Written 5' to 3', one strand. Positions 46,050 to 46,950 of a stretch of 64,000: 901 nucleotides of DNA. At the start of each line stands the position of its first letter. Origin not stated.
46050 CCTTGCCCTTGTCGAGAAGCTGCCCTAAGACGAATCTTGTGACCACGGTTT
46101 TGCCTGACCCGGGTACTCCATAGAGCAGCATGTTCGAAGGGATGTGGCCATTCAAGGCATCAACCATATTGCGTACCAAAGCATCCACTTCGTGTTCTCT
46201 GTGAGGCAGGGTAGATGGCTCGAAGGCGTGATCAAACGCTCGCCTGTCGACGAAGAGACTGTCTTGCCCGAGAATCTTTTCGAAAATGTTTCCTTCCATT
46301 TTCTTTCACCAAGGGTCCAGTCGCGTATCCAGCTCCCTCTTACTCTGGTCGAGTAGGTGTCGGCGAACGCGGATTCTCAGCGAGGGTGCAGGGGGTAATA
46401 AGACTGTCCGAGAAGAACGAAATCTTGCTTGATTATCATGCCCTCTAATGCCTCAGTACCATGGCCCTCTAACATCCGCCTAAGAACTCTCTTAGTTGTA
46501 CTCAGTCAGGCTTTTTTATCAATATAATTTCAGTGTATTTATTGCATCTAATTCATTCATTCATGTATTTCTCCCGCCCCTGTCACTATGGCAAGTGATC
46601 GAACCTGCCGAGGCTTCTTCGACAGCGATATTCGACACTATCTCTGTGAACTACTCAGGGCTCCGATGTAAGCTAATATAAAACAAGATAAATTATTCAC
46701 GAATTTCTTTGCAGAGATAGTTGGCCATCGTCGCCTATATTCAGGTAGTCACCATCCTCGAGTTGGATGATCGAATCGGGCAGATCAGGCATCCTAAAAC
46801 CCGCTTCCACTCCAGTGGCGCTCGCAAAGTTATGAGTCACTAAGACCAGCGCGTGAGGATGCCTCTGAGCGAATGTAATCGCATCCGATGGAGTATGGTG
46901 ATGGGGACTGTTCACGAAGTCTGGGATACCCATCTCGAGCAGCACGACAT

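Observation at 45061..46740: orc1/cdc6 adjacent to a ~400-bp AT-rich region with dyad and G-string elements: candidate oriC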

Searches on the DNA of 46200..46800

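Call 17: search_rna_families(source=window, start=46200, end=46800, threshold=evalue, max_evalue=10, show_alignments=2)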
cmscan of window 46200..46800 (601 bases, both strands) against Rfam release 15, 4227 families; matches with E-value up to 10: 3.
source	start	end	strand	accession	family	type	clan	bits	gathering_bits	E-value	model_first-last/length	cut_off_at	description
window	46639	46793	+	RF02110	DLEU2_6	Gene; lncRNA;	-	20.2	60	0.26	1-135/135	no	Deleted in lymphocytic leukemia 2 conserved region 6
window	46657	46728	+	RF00132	snoR24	Gene; snRNA; snoRNA; CD-box;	-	15.4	38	9.5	1-92/92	no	Small nucleolar RNA R24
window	46517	46593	-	RF01177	snR67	Gene; snRNA; snoRNA; CD-box;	CL00053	13.1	55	5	1-83/83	no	Small nucleolar RNA snR67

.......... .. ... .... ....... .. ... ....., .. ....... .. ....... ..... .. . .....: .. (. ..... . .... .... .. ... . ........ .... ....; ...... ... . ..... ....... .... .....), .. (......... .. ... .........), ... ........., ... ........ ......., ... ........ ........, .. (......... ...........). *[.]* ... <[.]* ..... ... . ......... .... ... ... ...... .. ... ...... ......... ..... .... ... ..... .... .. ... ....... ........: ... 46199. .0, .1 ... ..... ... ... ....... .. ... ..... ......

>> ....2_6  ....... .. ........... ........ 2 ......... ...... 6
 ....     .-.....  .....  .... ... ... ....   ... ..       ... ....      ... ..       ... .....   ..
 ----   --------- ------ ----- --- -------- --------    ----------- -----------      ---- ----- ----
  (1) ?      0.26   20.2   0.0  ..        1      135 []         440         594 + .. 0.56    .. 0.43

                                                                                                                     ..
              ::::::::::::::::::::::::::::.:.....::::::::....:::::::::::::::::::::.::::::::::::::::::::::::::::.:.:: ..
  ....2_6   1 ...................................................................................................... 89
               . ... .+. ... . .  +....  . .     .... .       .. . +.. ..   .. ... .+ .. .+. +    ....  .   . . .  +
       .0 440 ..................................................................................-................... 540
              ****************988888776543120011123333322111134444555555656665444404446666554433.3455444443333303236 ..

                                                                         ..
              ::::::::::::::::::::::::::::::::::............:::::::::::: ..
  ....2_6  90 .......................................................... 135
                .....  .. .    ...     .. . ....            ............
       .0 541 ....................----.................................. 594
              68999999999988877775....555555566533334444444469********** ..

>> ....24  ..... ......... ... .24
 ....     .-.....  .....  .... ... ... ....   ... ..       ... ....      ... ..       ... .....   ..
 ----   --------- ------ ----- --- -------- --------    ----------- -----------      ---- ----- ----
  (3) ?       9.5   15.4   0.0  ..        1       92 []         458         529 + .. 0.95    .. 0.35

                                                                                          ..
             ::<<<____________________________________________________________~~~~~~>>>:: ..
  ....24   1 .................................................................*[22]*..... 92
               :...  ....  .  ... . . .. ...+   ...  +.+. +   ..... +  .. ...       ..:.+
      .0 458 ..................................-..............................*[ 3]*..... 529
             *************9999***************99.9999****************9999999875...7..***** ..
